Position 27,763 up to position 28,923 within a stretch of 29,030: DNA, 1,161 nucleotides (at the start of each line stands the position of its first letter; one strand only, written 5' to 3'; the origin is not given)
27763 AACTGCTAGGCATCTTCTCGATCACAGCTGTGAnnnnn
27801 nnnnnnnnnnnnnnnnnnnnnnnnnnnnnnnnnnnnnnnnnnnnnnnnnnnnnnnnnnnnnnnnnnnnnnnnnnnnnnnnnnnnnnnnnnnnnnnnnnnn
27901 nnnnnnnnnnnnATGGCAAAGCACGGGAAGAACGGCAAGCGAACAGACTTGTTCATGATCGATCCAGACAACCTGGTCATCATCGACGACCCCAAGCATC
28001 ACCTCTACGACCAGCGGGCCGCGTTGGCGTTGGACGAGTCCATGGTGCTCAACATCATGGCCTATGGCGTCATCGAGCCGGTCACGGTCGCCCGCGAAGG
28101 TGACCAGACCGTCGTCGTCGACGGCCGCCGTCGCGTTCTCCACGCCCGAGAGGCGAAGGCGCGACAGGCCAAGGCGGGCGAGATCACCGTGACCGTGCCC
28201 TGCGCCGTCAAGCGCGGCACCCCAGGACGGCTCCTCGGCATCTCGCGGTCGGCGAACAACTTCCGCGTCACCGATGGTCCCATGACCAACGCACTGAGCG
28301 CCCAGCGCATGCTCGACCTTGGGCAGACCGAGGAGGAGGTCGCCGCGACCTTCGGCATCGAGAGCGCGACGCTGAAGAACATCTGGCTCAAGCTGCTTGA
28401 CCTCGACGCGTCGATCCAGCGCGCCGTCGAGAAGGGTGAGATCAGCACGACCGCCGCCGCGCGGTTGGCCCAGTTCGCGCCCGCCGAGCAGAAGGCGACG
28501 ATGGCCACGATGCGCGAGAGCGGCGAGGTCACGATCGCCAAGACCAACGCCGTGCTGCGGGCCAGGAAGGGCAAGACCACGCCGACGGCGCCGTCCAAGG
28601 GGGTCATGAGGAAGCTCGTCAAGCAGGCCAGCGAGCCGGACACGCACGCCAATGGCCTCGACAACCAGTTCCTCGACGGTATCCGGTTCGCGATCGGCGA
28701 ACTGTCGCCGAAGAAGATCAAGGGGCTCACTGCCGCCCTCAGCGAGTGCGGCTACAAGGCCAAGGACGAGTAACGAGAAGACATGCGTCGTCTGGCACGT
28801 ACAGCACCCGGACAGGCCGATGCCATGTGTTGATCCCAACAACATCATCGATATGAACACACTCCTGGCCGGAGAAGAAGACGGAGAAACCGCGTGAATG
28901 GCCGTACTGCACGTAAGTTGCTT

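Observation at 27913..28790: Abrupt high-GC island coinciding exactly with the ParB-like gene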

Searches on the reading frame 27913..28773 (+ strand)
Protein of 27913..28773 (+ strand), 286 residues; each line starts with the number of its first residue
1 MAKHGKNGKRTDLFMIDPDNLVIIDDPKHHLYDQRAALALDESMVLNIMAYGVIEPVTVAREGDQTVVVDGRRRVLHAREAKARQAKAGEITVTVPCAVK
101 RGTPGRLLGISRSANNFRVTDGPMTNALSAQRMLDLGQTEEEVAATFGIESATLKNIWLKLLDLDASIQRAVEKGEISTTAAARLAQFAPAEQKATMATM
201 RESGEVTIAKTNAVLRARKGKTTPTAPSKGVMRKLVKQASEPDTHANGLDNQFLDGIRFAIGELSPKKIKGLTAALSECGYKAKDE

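Call 6: search_protein_families(library=pfam, proteins=[window:27913-28773:+], max_evalue=0.1)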
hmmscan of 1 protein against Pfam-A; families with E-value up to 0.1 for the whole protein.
window:27913-28773:+ (286 aa): 4 families
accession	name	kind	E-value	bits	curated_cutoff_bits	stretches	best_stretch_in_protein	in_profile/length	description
PF17762.8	HTH_ParB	-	6.4e-09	36.3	22.6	1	123-217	5-99/102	ParB HTH domain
PF23433.1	DUF7119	-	0.028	14.7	30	1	157-198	66-106/141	Family of unknown function (DUF7119)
PF20611.3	DUF6801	-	0.062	13.8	26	0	46-107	99-160/161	Family of unknown function (DUF6801)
PF11625.14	DUF3253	-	0.079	13.6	22.1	0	53-94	20-61/81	Protein of unknown function (DUF3253)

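Call 8: search_dna_similar(query=window:27913-28773:+, collection=phages, mode=protein, max_rows=40)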
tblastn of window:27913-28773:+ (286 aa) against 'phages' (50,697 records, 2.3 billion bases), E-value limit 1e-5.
Records with a match: 68; places in all: 68; records where one place covers at least 80% of the query: 36.
Best place of each record, by identity: <60% 68.
By first word of the organism name: Klebsiella 32; Burkholderia 31; Stenotrophomonas 2; Escherichia 2; Bacteroides 1.
By host as written in the record: Klebsiella pneumoniae 23; Burkholderia sp. 19; Klebsiella pneumoniae KH43 2; Escherichia coli 2; Burkholderia pseudomallei 2; Burkholderia pseudomallei BP82 2; Burkholderia pseudomallei 1026b 2; Burkholderia pyrrocinia strain LMG 21824 2; and 14 more.
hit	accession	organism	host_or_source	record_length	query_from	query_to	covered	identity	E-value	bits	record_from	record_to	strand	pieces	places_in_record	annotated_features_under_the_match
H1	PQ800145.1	Klebsiella phage Kpn_R1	Klebsiella pneumoniae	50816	4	284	98%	32.3%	2e-31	128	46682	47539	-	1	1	record has no annotation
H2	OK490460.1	Klebsiella phage Kp4882-1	Klebsiella pneumoniae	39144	4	263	91%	34.8%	2e-34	137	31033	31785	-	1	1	record has no annotation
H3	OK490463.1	Klebsiella phage Kp4884-1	Klebsiella pneumoniae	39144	4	263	91%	34.8%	2e-34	137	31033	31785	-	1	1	record has no annotation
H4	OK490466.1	Klebsiella phage Kp4885-1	Klebsiella pneumoniae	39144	4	263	91%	34.8%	2e-34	137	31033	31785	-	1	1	record has no annotation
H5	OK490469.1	Klebsiella phage Kp4886-1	Klebsiella pneumoniae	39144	4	263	91%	34.8%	2e-34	137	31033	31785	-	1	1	record has no annotation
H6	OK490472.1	Klebsiella phage Kp4887-1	Klebsiella pneumoniae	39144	4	263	91%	34.8%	2e-34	137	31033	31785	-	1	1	record has no annotation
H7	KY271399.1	Klebsiella phage 5 LV-2017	Klebsiella pneumoniae KH43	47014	4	263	91%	33.7%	2e-31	128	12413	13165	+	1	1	putative chromosome partitioning protein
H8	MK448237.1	Klebsiella phage ST974-OXA48phi18.2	Klebsiella pneumoniae ST974-OXA48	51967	4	263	91%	33.7%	2e-31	128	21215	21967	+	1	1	hypothetical protein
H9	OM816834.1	Stenotrophomonas phage vB_SmeS_BUCT708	Stenotrophomonas maltophilia BUCT708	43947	4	263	91%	33.3%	5e-31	127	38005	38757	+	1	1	hypothetical protein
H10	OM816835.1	Stenotrophomonas phage vB_SmeS_BUCT709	Stenotrophomonas maltophilia BUCT709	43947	4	263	91%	33.3%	5e-31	127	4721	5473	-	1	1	hypothetical protein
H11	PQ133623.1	Klebsiella phage P7641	Klebsiella pneumoniae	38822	4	263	91%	33.0%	2e-31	129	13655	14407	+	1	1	hypothetical protein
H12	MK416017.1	Klebsiella phage ST101-KPC2phi6.3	Klebsiella pneumoniae ST101-KPC2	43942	4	263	91%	32.6%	1e-32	132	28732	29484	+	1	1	hypothetical protein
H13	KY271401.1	Klebsiella phage 1 LV-2017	Klebsiella pneumoniae KH43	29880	4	263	91%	32.2%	2e-32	131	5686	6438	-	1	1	partition protein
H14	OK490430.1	Klebsiella phage Kp4871-1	Klebsiella pneumoniae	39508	4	263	91%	32.2%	2e-32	131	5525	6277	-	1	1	record has no annotation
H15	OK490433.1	Klebsiella phage Kp4872-1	Klebsiella pneumoniae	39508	4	263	91%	32.2%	2e-32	131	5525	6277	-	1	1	record has no annotation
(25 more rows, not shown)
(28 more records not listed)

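Call 9: find_homologous_proteins(query=window:27913-28773:+)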
Query window:27913-28773:+ (286 aa): 62 proteins with E <= 0.001 among 8000 candidates.
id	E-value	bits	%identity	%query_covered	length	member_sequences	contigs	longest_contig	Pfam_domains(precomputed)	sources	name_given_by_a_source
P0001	3.7e-176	602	97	100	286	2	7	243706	PF17762.9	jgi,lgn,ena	-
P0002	1.2e-85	305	53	97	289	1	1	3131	PF17762.9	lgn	-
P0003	1.4e-80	289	54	97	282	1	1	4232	PF17762.9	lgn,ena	-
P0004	1.1e-79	286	51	99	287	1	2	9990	PF17762.9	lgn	-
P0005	9.9e-79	283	53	97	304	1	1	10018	PF17762.9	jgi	jgi:ParB family chromosome partitioning protein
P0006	6.9e-73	264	49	98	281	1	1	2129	PF17762.9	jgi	-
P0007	4.8e-69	251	47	94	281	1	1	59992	PF17762.9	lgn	-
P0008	1.3e-59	220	45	98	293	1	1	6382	PF17762.9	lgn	-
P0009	4.3e-59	218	44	98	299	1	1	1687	PF17762.9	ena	-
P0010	1.9e-55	206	45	87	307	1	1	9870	PF17762.9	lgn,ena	-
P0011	2.2e-55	206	48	86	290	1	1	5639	PF17762.9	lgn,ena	-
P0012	5.2e-55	205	49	78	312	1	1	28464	PF17762.9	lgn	-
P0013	5.6e-54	202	49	75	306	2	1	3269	PF17762.9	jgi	jgi:ParB family chromosome partitioning protein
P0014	1.2e-53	201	48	76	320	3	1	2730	PF17762.9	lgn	-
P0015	7.3e-53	198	42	97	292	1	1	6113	PF17762.9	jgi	jgi:ParB family chromosome partitioning protein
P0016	1.1e-51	194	40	95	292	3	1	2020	PF17762.9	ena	-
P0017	1.9e-49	187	44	79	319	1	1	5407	PF17762.9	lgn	-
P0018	2.0e-49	187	48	77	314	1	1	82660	PF17762.9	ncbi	-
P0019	2.5e-49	186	44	79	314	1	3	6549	PF17762.9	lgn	-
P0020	4.0e-48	182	39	98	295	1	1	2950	PF17762.9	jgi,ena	jgi:ParB family chromosome partitioning protein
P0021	1.2e-47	181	40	95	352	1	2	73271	PF17762.9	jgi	jgi:ParB family chromosome partitioning protein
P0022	2.4e-47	180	51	67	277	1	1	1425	PF17762.9,PF02195.27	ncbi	-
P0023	3.6e-47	179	44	75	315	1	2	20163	PF17762.9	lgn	-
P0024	6.6e-47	178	40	98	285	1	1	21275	PF17762.9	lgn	-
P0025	8.0e-47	178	47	68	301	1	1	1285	PF17762.9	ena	-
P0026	2.0e-46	177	38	99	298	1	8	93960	PF17762.9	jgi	jgi:ParB family transcriptional regulator, chromosome partitioning protein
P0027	2.2e-46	177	39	98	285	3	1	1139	PF17762.9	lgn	-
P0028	4.4e-46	176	39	86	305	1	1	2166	PF17762.9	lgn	-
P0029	2.4e-45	173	38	97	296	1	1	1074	PF17762.9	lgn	-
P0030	1.9e-44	170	40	80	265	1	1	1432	PF17762.9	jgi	-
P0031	3.2e-44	170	39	98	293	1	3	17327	PF17762.9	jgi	jgi:ParB family chromosome partitioning protein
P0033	6.1e-43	165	38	94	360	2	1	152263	PF17762.9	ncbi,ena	-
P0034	9.5e-43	165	47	67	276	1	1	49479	PF17762.9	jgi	jgi:ParB family chromosome partitioning protein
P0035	4.3e-41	159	38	93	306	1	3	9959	PF17762.9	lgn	-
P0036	2.2e-40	157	42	72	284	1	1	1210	PF17762.9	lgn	-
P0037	4.0e-40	156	39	92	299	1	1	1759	PF17762.9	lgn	-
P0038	1.4e-39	154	38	92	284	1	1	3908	PF17762.9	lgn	-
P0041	4.4e-38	150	35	95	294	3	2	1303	PF17762.9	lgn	-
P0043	1.8e-37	148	38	92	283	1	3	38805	PF17762.9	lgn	-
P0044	4.1e-37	146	39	97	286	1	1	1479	PF17762.9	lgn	-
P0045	5.0e-36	143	38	90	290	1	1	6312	PF17762.9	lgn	-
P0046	3.0e-35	140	35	95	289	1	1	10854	PF17762.9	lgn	-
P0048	1.6e-34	138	41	61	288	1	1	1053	PF17762.9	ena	-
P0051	2.3e-34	137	38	96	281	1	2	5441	PF23433.2,PF17762.9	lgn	-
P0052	3.3e-34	137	35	92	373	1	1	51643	PF17762.9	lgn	-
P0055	2.7e-32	131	40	67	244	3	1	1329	PF17762.9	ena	-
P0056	1.0e-29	122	41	66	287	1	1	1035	PF17762.9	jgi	jgi:ParB family transcriptional regulator, chromosome partitioning protein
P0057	1.8e-28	118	38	72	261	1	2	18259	PF17762.9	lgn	-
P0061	9.9e-18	83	31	70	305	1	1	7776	PF17762.9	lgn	-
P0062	5.7e-4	38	25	74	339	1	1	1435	PF17762.9,PF02195.27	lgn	-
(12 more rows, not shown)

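Call 11: find_encoding_contigs(protein=P0001, flank=10000, max_places=8)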
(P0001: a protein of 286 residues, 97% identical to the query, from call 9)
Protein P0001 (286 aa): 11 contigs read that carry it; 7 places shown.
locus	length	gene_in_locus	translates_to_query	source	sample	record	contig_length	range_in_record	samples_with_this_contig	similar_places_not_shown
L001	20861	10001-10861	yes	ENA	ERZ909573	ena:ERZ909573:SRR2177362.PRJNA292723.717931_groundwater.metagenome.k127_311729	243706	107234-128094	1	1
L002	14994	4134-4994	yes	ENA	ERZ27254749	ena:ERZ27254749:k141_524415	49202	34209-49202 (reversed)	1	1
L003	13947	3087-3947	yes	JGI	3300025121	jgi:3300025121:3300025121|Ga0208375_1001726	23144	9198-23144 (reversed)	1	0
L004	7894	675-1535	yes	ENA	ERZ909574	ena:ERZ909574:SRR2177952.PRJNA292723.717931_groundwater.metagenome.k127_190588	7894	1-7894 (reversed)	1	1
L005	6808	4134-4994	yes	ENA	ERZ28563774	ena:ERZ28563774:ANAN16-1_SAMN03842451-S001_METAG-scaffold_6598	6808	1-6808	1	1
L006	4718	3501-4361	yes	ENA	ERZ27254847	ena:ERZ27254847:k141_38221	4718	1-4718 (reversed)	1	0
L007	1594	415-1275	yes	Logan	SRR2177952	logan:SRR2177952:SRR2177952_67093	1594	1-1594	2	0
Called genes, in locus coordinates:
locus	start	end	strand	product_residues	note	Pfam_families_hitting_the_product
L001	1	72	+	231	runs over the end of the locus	PF06941:NT5C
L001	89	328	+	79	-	-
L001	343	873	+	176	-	-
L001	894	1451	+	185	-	PF00498:FHA, PF02575:YbaB_DNA_bd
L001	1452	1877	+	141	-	-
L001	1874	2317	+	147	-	-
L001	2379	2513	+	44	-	-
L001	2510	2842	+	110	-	-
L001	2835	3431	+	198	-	-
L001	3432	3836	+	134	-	-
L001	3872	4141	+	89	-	-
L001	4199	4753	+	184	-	-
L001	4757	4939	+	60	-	-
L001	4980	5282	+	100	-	PF07866:DUF1653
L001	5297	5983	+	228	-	-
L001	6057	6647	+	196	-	-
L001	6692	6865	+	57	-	-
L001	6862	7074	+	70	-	-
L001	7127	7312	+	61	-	-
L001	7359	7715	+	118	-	-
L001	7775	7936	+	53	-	-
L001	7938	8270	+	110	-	-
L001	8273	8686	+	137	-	-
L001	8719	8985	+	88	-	-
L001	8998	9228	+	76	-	-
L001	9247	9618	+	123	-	-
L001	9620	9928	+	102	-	-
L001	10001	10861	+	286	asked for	PF17762:HTH_ParB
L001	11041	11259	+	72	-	-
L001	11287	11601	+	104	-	-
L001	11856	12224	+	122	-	-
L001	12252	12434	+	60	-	-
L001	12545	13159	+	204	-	-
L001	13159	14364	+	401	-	PF04127:DFP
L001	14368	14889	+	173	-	-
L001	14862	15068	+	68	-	-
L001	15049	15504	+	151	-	-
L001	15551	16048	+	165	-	-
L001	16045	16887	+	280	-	PF13489:Methyltransf_23, PF13847:Methyltransf_31 (weak), PF08241:Methyltransf_11, PF08242:Methyltransf_12, PF13649:Methyltransf_25 (weak)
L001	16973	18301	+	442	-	-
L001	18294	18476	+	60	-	-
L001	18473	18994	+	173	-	-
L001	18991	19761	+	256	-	-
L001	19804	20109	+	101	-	-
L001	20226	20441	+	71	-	-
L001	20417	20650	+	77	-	-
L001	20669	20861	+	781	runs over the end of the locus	PF07282:Cas12f1-like_TNB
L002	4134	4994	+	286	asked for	PF17762:HTH_ParB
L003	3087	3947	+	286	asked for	PF17762:HTH_ParB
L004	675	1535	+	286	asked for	PF17762:HTH_ParB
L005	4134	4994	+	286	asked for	PF17762:HTH_ParB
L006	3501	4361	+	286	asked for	PF17762:HTH_ParB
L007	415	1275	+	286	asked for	PF17762:HTH_ParB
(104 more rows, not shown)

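Call 12: find_encoding_contigs(protein=window:27913-28773:+, flank=10000, max_places=6)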
Protein window:27913-28773:+ (286 aa): no gene with exactly this product is on record in the collection.

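Call 16: find_related_loci(query=A1, collection=viral_contigs, flank=6000)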
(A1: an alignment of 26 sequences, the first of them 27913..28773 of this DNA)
Query A1 (286 aa) in viral_contigs; peptide patterns used: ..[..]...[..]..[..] (x = any residue, [..] = any of these).
262 stretches matched a pattern; 60 encode a relative of the query (tblastn E <= 1e-3); 60 distinct loci.
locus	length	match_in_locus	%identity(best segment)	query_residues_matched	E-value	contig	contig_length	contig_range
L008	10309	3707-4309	47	4-204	2e-49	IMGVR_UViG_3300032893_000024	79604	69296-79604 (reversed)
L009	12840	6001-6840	39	9-276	3e-49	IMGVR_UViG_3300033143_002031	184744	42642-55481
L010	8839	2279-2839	44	10-197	4e-49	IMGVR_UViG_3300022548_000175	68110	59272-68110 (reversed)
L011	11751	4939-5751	38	7-279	2e-48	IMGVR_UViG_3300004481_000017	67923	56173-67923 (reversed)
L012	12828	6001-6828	38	7-276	7e-46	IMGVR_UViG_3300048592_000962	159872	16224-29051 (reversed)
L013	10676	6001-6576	42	29-224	5e-45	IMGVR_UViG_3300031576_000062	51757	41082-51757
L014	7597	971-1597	44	8-210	5e-44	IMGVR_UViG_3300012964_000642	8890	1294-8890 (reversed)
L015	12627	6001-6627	43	8-210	2e-43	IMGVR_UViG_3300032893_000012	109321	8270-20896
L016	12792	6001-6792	35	1-249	7e-42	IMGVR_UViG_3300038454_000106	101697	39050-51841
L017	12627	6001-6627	43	8-210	1e-41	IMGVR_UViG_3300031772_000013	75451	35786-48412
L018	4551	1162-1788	42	8-210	1e-40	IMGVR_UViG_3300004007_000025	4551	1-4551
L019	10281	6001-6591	43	4-200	1e-40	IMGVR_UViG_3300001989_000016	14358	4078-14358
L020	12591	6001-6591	42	4-200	3e-40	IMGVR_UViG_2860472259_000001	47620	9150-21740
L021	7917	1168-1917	37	4-262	9e-40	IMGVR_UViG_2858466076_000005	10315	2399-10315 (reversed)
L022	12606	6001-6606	43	8-203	1e-39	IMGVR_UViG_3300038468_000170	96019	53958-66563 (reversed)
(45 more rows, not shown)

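Call 20: search_solved_structures(query=A1, max_evalue=0.01, show_alignments=2)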
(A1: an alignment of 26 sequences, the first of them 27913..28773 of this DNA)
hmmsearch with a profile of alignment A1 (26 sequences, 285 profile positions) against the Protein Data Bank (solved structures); distinct sequences matched with E-value up to 0.01: 14.
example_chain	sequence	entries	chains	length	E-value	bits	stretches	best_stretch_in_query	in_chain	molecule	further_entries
7bnk_A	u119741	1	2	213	2.7e-20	76.1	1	51-230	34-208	ParB family protein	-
7bnr_A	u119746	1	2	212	3.1e-20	75.9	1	51-230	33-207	ParB family protein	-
7o0n_A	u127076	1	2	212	3.4e-20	75.8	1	51-230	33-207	ParB family protein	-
1vz0_A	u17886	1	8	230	4.8e-19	72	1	49-212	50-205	Chromosome-partitioning protein Spo0J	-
7ol9_A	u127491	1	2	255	4.8e-13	52.3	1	49-239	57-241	Nucleoid occlusion protein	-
7ng0_A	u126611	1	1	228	6.7e-13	51.8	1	47-239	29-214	Nucleoid occlusion protein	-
6sdk_A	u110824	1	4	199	6.8e-13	51.8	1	51-205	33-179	Stage 0 sporulation protein J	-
7nfu_A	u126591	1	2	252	7.4e-13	51.7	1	47-239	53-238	Nucleoid occlusion protein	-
4umk_A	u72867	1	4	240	2.8e-11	46.5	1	47-218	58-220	PROBABLE CHROMOSOME-PARTITIONING PROTEIN PARB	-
6t1f_A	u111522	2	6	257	1.3e-10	44.4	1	47-224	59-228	Chromosome-partitioning protein ParB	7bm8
8vd6_A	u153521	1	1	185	1e-07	34.9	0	133-161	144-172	CAP REPEAT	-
6y93_A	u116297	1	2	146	6.1e-07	32.3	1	114-239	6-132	Nucleoid occlusion protein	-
6s6h_A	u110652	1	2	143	0.00046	22.9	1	112-225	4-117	Chromosome-partitioning protein ParB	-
8qa8_A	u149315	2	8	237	0.00077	22.1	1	53-181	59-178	Transcriptional repressor protein KorB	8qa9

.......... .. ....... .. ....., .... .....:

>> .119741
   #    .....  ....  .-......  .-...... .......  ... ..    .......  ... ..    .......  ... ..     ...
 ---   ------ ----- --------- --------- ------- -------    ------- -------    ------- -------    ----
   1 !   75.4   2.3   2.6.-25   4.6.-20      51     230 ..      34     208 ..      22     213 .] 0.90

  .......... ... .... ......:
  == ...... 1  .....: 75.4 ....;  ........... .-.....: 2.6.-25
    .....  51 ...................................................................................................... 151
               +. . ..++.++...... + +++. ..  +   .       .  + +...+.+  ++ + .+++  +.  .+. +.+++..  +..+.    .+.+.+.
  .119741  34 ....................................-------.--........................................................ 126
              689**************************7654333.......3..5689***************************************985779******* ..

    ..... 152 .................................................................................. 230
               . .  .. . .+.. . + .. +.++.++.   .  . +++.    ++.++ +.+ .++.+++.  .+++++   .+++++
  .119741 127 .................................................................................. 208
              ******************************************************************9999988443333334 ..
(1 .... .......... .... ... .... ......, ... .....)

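Call 21: search_protein_families(library=phrogs, proteins=[window:27913-28773:+], max_evalue=0.001)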
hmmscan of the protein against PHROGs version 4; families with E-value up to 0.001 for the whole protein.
window:27913-28773:+ (286 aa): 5 families
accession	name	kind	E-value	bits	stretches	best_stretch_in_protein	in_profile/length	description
phrog_1033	-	DNA, RNA and nucleotide metabolism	7.1e-33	115.8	1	6-244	25-256/334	ParB-like partition protein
phrog_25613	-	unknown function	6.1e-26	92.3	1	5-138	10-144/148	-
phrog_4715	-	DNA, RNA and nucleotide metabolism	3.9e-12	46.3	1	5-226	139-368/630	ParB-like partition protein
phrog_6218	-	DNA, RNA and nucleotide metabolism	9.1e-12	45.9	1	46-205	32-186/506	ParB-like partition protein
phrog_1606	-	unknown function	0.00034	21.6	1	124-223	1-94/140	-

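Call 23: find_encoding_contigs(protein=P0007, flank=8000, max_places=2)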
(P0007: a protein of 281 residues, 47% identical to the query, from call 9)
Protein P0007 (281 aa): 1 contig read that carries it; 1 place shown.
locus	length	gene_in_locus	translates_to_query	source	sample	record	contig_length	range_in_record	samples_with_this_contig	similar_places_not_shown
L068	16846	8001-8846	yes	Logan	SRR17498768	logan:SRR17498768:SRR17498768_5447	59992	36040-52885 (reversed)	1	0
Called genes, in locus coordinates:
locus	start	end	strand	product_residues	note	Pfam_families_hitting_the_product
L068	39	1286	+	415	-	-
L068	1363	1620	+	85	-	-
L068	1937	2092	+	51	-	-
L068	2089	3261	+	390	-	-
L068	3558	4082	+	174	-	-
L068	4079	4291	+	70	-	-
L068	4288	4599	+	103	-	-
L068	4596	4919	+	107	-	-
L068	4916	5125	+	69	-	-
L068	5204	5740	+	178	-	-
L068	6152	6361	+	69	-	-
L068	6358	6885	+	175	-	-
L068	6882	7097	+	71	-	-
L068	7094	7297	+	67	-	-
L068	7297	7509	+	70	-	-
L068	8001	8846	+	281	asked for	PF17762:HTH_ParB (weak)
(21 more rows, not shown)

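Call 24: find_encoding_contigs(protein=P0005, flank=8000, max_places=2)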
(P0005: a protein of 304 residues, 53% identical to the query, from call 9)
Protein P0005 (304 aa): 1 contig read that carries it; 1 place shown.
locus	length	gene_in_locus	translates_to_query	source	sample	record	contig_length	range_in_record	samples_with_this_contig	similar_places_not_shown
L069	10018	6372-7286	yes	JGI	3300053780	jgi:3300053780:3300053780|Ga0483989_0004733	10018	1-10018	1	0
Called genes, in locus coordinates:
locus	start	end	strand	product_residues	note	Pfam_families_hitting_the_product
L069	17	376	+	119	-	-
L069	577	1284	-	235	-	-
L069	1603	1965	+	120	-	PF20530:DUF6745 (weak)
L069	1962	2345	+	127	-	-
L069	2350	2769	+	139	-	-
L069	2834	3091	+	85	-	-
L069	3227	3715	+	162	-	-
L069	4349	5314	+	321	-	PF02899:Phage_int_SAM_1 (weak), PF00589:Phage_integrase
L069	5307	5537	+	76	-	-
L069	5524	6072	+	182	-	-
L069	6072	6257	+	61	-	-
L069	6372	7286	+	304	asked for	PF17762:HTH_ParB (weak)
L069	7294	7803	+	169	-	-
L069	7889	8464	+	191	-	-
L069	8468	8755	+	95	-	-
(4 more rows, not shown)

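Call 25: find_encoding_contigs(protein=P0004, flank=8000, max_places=2)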
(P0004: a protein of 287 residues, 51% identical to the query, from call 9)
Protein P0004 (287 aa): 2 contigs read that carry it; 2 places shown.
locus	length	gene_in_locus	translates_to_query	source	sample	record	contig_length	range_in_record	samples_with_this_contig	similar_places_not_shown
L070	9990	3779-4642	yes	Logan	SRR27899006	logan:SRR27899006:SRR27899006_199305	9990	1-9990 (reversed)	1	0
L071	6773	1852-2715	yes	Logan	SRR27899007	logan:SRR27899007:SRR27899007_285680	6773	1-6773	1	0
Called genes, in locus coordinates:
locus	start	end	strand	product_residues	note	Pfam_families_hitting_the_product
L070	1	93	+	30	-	?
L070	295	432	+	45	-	-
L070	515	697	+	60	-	-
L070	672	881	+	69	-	-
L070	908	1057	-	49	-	-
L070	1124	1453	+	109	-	-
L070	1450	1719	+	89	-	-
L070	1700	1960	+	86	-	PF22811:Zn_ribbon_NrdR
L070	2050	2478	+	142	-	-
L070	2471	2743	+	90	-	-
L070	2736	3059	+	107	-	-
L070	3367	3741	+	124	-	-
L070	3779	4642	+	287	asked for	PF17762:HTH_ParB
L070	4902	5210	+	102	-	-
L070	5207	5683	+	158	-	-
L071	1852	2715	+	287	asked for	PF17762:HTH_ParB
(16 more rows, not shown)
